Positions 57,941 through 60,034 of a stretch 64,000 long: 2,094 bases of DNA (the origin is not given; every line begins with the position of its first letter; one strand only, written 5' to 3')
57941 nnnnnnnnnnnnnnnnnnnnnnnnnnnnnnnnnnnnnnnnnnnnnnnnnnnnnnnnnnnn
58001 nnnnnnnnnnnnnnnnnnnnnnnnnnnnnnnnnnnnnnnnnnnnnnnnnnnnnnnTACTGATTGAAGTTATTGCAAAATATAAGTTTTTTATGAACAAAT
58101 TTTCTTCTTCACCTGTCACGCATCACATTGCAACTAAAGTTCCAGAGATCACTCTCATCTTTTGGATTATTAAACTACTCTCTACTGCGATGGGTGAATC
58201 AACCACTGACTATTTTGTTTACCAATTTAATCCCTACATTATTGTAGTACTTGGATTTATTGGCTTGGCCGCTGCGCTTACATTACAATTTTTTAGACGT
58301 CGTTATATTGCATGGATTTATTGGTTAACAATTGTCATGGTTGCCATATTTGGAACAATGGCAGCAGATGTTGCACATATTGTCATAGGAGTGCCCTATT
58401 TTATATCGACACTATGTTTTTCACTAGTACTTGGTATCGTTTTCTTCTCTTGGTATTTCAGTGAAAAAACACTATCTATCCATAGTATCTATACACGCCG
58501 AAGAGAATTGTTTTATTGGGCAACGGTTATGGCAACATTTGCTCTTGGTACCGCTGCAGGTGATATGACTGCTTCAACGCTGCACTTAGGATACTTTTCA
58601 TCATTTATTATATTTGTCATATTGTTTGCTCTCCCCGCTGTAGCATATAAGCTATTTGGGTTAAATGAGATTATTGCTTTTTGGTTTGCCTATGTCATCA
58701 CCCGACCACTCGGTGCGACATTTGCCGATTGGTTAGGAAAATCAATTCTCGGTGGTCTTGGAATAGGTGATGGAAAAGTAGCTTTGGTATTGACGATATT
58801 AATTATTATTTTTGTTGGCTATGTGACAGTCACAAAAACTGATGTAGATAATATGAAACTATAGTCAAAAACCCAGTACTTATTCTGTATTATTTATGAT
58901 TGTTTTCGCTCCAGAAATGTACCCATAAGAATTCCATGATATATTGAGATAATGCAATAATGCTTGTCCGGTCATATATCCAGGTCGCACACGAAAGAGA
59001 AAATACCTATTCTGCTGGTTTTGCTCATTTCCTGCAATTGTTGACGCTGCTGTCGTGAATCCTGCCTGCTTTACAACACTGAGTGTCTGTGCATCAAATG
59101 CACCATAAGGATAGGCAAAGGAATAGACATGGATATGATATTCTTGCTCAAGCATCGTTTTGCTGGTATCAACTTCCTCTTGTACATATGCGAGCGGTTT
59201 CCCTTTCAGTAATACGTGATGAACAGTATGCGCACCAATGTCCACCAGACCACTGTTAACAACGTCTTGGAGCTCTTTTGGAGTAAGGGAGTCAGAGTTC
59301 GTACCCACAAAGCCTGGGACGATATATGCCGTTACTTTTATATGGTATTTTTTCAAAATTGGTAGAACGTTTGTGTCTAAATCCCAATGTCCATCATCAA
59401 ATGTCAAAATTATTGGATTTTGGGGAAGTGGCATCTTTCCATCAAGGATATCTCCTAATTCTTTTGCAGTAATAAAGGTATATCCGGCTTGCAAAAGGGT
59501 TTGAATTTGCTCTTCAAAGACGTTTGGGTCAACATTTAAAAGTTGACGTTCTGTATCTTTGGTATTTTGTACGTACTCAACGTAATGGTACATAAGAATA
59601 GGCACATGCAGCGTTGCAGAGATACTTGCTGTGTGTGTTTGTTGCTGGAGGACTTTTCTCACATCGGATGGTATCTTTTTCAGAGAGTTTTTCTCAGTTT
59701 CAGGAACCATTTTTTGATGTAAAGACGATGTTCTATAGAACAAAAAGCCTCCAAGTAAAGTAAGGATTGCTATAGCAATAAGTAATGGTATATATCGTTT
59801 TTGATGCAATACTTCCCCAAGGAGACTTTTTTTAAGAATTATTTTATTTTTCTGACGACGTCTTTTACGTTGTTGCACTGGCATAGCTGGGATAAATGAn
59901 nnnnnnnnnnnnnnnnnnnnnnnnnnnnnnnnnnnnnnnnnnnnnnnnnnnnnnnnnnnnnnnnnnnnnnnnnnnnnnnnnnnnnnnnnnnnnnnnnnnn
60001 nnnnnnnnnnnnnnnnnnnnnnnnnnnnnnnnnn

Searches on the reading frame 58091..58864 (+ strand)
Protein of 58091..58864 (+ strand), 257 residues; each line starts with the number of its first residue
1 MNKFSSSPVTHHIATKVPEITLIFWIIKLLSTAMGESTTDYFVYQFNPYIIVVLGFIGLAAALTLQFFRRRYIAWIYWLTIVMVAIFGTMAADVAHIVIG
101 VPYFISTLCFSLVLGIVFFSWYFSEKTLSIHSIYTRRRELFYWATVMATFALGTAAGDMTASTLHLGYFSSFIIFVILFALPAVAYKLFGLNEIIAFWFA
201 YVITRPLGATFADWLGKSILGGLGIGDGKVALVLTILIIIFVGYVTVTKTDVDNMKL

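Call 80: search_protein_families(library=pfam, proteins=[window:58091-58864:+], max_evalue=0.001)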
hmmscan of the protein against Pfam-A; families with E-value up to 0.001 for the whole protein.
window:58091-58864:+ (257 aa): 1 family
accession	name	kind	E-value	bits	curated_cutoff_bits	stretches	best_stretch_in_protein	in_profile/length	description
PF03988.17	DUF347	-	3.2e-44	149.4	28.2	4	76-127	1-52/52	Repeat of Unknown Function (DUF347)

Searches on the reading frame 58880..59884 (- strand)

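Call 81: search_protein_families(library=pfam, proteins=[window:58880-59884:-], max_evalue=0.001)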
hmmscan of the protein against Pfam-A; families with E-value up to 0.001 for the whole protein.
window:58880-59884:- (334 aa): 1 family
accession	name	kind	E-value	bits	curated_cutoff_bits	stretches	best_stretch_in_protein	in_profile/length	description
PF01522.26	Polysacc_deac_1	-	1.6e-26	93.1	23.1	1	152-278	3-123/124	Polysaccharide deacetylase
